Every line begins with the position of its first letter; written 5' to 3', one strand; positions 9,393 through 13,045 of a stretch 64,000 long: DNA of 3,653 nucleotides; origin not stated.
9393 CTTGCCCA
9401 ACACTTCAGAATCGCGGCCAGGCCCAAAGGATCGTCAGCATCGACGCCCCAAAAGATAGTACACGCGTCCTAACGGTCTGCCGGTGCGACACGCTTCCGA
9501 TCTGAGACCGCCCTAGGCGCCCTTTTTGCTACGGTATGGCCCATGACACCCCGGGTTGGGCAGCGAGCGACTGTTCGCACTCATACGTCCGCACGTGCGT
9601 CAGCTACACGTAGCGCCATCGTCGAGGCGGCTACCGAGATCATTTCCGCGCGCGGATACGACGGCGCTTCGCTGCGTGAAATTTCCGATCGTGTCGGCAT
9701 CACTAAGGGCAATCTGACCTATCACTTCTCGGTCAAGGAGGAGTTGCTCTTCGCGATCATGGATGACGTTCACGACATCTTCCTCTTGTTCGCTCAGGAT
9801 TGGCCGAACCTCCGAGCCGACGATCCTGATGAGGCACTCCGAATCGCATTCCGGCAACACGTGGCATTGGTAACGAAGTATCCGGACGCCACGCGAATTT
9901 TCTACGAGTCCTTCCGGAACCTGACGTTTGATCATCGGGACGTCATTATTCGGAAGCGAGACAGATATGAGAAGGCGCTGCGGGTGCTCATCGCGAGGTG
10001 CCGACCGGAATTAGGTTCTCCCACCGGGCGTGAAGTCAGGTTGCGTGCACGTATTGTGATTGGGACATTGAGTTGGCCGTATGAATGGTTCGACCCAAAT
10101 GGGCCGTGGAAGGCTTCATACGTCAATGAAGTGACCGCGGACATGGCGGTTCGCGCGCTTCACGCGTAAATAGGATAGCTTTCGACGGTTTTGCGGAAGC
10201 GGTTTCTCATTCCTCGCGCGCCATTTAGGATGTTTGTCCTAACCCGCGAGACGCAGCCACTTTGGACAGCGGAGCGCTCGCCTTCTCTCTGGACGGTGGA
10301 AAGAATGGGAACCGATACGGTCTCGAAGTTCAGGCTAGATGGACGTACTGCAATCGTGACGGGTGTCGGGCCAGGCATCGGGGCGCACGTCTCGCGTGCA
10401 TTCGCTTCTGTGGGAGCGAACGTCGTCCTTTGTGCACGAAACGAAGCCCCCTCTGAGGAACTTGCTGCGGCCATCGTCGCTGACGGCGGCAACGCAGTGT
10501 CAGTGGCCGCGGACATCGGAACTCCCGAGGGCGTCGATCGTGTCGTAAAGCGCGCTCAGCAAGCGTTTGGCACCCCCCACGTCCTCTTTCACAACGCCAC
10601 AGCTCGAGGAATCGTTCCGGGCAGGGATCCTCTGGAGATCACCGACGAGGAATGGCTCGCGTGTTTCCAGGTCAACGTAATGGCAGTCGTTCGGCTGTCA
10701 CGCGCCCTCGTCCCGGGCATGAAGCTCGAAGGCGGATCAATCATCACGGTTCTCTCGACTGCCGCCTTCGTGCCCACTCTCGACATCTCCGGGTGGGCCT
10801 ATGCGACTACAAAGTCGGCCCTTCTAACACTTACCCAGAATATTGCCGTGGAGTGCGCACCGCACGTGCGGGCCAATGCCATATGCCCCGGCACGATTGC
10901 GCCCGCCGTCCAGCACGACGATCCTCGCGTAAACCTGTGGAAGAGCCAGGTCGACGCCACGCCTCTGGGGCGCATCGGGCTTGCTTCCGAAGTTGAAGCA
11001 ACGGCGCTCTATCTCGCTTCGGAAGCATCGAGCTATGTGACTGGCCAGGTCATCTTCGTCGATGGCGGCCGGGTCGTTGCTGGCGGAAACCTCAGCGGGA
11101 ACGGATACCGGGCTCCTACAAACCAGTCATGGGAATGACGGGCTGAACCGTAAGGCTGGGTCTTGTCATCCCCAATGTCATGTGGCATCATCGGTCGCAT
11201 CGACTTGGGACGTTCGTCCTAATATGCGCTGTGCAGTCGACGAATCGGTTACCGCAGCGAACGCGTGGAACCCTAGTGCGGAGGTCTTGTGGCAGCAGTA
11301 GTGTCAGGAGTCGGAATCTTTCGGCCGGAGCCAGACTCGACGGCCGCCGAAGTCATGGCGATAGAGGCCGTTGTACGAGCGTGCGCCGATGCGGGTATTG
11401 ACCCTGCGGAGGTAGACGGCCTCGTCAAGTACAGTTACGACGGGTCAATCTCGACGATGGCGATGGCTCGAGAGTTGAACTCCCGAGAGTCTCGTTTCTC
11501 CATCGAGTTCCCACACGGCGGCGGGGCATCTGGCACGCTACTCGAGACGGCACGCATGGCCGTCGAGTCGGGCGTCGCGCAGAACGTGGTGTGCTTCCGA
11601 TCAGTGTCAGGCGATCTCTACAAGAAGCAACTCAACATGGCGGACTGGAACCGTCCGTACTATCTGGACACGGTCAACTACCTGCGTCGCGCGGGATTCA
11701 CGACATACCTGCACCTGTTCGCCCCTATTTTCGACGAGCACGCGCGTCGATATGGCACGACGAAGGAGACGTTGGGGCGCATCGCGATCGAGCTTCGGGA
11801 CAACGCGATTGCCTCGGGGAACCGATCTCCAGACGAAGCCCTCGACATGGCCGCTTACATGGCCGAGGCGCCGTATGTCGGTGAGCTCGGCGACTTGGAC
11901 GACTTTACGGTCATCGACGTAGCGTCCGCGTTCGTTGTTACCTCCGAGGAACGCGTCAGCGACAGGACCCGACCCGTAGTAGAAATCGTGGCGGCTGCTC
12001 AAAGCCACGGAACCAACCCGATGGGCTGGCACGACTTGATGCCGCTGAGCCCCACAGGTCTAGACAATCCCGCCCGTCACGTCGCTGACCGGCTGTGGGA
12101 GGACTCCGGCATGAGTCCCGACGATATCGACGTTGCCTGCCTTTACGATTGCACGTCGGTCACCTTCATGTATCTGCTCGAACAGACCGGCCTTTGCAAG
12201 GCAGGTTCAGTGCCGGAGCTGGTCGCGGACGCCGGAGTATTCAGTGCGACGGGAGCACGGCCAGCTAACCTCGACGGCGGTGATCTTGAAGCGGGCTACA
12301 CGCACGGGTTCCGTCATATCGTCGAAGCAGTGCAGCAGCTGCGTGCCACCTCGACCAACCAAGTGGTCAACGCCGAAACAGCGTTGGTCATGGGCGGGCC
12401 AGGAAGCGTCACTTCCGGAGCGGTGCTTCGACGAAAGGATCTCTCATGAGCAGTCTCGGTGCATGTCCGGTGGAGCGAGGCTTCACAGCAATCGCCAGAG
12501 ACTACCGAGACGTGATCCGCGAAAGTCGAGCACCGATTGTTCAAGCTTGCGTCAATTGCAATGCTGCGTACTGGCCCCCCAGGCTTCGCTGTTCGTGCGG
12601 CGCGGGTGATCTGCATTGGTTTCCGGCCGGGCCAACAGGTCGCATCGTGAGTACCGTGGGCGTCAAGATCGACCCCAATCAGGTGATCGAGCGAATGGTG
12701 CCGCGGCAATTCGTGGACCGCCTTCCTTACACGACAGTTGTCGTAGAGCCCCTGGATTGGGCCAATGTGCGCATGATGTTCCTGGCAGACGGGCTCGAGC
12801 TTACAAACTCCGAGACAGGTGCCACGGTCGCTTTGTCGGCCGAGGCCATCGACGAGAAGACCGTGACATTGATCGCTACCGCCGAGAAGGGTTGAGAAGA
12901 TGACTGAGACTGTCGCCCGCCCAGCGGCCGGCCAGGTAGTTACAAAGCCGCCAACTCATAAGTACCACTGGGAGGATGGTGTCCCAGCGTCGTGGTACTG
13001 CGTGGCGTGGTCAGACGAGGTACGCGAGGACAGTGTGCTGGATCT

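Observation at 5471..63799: Island-wide 16-bp palindromic operator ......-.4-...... (about 20 promoter-proximal copies)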

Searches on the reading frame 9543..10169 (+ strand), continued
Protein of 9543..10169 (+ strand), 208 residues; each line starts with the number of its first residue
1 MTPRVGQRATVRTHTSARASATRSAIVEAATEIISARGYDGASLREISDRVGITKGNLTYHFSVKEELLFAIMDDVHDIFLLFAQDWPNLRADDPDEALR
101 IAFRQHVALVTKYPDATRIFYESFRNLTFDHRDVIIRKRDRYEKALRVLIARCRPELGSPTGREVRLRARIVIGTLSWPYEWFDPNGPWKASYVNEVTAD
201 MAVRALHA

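Call 72: find_encoding_contigs(protein=P0002, flank=2000, max_places=2)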
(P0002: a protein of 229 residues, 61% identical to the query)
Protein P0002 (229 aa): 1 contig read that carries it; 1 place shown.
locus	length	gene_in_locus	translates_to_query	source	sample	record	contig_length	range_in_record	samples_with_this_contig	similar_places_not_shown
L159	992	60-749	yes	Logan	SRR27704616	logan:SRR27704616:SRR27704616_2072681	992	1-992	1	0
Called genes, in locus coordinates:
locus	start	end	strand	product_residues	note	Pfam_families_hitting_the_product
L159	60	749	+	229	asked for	PF00440:TetR_N, PF17932:TetR_C_24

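Call 73: find_encoding_contigs(protein=P0003, flank=2000, max_places=2)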
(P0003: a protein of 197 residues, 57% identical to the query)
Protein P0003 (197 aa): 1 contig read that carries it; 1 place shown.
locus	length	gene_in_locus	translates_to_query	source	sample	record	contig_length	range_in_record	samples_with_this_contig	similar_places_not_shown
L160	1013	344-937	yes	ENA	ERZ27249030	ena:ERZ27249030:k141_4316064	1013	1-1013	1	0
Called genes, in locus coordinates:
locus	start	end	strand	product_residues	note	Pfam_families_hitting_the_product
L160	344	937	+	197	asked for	PF00440:TetR_N, PF17932:TetR_C_24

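Call 74: find_encoding_contigs(protein=P0007, flank=2000, max_places=2)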
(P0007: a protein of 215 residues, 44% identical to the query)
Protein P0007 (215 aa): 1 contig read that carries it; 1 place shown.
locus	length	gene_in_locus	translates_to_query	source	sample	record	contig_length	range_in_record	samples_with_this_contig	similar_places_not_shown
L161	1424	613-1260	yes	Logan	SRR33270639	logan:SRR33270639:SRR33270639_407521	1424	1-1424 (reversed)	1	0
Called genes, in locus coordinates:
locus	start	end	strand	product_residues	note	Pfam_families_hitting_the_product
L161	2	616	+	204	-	?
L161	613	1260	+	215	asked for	PF00440:TetR_N, PF17932:TetR_C_24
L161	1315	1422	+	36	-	?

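Call 75: find_encoding_contigs(protein=P0008, flank=2000, max_places=2)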
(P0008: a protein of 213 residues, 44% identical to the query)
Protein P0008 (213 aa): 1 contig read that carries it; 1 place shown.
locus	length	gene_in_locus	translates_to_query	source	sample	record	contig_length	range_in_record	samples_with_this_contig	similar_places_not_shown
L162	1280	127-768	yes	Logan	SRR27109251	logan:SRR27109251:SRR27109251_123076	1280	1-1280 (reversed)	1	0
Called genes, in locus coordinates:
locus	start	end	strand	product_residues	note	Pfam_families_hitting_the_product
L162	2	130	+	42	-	?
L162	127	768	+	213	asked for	PF00440:TetR_N, PF17932:TetR_C_24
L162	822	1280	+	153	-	?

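Call 76: find_encoding_contigs(protein=P0006, flank=2000, max_places=2)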
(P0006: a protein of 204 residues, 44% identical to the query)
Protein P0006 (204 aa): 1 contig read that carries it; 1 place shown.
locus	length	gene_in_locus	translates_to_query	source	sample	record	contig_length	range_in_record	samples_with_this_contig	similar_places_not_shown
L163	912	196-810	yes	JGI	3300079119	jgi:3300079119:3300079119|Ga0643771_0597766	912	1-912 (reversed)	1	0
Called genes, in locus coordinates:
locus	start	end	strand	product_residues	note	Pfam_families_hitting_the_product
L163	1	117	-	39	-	?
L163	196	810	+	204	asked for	PF00440:TetR_N, PF17932:TetR_C_24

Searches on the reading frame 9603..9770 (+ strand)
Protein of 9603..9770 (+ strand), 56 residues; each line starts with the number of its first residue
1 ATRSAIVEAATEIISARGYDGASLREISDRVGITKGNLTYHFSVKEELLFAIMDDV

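Call 39: search_solved_structures(query=window:9603-9770:+, max_evalue=0.000001, show_alignments=5)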
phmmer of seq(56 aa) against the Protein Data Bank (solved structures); distinct sequences matched with E-value up to 0.000001: 20.
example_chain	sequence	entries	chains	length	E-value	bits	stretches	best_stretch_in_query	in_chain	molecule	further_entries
6srn_A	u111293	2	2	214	9.4e-13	50.5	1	2-54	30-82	TetR family transcriptional regulator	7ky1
7eqe_A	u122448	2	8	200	3.3e-10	42.6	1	2-53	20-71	TetR/AcrR family transcriptional regulator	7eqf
3dcf_A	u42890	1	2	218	1.3e-09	40.7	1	3-55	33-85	transcriptional regulator of the TetR/AcrR family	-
1ui5_A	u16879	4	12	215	3.5e-09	39.4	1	2-54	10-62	A-factor receptor homolog | CprB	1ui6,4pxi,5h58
5k7f_A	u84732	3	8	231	2.6e-08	36.7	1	4-54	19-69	Transcriptional regulator, TetR family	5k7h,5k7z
1z77_A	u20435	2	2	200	1.1e-07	34.8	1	2-51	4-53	transcriptional regulator (TetR family) | Transcriptional regulator, TetR family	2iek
2id6_A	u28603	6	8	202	1.1e-07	34.7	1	2-51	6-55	TRANSCRIPTIONAL REGULATOR, TetR FAMILY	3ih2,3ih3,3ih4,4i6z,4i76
6wp9_A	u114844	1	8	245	1.2e-07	34.7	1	2-53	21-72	AvaR1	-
6wp7_A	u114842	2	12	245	1.2e-07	34.7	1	2-53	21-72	AvaR1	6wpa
5e57_A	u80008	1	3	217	1.2e-07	34.6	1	3-53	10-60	Transcription regulator AmtR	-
1zkg_A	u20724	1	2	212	1.3e-07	34.6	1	2-51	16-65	transcriptional regulator, TetR family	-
2eh3_A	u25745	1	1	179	1.7e-07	34.2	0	2-54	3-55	Transcriptional regulator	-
6azh_A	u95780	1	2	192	3.3e-07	33.3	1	2-50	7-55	TetR family transcriptional regulator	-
8sua_A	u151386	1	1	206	4.6e-07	32.9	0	4-55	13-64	DarR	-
8svd_A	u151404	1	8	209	4.7e-07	32.8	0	4-55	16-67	DarR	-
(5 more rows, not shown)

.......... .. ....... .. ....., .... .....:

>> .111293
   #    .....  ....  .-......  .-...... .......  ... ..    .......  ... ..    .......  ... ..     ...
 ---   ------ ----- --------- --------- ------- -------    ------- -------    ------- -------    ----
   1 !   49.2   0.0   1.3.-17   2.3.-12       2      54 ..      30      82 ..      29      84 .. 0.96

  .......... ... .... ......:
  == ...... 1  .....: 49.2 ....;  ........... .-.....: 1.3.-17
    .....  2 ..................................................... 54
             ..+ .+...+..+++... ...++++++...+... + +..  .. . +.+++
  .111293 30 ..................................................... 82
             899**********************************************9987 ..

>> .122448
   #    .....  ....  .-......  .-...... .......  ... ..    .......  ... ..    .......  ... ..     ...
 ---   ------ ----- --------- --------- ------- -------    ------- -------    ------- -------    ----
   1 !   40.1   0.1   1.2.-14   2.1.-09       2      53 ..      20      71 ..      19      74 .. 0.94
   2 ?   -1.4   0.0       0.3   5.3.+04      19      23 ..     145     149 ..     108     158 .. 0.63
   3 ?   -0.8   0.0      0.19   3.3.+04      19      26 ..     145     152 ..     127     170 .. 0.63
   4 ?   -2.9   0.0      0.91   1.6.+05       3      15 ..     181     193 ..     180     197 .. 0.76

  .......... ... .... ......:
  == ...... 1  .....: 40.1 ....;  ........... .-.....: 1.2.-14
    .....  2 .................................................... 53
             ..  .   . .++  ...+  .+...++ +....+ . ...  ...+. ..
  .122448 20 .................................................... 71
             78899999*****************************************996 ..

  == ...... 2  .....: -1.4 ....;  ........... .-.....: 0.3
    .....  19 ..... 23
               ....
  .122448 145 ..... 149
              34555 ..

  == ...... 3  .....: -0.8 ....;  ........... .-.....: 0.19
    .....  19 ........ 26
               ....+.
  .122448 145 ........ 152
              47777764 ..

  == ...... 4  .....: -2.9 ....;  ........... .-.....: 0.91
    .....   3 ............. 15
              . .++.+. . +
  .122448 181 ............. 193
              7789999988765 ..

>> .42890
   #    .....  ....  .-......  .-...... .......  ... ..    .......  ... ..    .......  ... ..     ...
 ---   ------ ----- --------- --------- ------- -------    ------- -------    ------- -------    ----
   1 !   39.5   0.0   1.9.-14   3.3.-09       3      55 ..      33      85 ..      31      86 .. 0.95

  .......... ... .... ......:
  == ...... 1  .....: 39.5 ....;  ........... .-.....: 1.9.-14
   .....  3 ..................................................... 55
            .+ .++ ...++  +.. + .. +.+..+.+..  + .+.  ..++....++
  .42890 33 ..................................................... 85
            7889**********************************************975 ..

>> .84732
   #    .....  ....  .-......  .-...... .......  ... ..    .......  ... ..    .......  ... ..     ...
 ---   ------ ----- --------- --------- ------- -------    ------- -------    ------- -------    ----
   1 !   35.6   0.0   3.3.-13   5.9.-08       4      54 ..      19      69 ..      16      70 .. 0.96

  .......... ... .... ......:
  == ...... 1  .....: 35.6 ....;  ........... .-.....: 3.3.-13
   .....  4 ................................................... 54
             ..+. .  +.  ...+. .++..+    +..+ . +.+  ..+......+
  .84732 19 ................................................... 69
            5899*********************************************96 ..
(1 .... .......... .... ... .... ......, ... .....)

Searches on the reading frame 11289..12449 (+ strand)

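Call 9: search_protein_families(library=pfam, proteins=[window:11289-12449:+], max_evalue=0.00001)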
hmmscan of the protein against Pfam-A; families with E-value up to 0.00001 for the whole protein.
window:11289-12449:+ (386 aa): 1 family
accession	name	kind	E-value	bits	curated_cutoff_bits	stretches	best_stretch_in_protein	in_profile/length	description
PF22691.2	Thiolase_C_1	-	8.4e-24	84.4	28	1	260-378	18-138/144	Thiolase C-terminal domain-like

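Call 32: search_protein_families(library=ncbifam, proteins=[window:11289-12449:+], max_evalue=0.00001)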
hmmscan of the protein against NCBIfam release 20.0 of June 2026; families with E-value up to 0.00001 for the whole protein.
window:11289-12449:+ (386 aa): 16 families
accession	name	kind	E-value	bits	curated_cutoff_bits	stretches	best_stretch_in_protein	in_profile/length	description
NF005892.0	PRK07855.1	subfamily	1.2e-65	221.9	469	1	3-382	8-389/390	lipid-transfer protein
NF004811.0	PRK06158.1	subfamily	8.1e-37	127.1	421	1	17-378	26-374/384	acetyl-CoA acetyltransferase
NF006010.0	PRK08142.1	subfamily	1.9e-26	92.8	462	1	12-375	18-375/388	thiolase domain-containing protein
NF004720.0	PRK06064.1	subfamily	1.6e-23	83.1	420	1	22-382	24-387/389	thiolase domain-containing protein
NF006102.0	PRK08256.1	subfamily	2.5e-23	82.8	436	1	3-367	5-376/394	lipid-transfer protein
NF053570.1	AcCoTHIOL_METTL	equivalog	9.3e-18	64.2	600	1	138-374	139-375/385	acetyl-CoA acetyltransferase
NF005704.0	PRK07516.1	subfamily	6.7e-17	61.5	412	1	18-372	20-377/389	thiolase domain-containing protein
NF004722.0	PRK06066.1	equivalog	1.1e-14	54.2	516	1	7-372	10-372/385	thiolase domain-containing protein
NF004715.0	PRK06059.1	equivalog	1.5e-14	53.8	424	1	22-365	25-381/399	lipid-transfer protein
NF004810.0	PRK06157.1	equivalog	1.9e-14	53.6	403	1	4-370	12-383/400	acetyl-CoA acetyltransferase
NF006180.0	PRK08313.1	subfamily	8e-11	41.4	514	1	20-367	25-367/389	thiolase domain-containing protein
NF004936.0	PRK06289.1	equivalog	1.1e-10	40.9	375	1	139-378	148-397/405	acetyl-CoA acetyltransferase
NF004982.0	PRK06365.1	equivalog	5e-08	32.4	695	0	278-351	313-385/430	thiolase domain-containing protein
NF009228.0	PRK12578.1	subfamily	7.3e-08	31.4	485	1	16-372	19-377/387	thiolase domain-containing protein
NF004721.0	PRK06065.1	equivalog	6.5e-07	28.5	455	1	2-359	13-366/393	thiolase domain-containing protein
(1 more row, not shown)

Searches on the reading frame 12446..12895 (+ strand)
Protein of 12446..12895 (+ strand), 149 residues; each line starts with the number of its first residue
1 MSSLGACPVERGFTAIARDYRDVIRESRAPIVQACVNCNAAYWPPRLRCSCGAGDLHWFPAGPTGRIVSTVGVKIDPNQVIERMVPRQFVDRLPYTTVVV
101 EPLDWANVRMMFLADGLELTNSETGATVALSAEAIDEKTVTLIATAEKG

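Call 9: search_protein_families(library=pfam, proteins=[window:12446-12895:+], max_evalue=0.00001)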
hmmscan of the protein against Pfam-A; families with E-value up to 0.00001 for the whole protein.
window:12446-12895:+ (149 aa): 0 families

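Call 13: search_protein_families(library=pfam, proteins=[window:12446-12895:+], max_evalue=0.01)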
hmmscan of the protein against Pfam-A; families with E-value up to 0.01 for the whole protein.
window:12446-12895:+ (149 aa): 1 family
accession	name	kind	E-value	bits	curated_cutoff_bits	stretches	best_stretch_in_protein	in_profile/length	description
PF12172.15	zf-ChsH2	-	2.9e-05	24.2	23.2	1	32-56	11-36/37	ChsH2, rubredoxin-like zinc ribbon domain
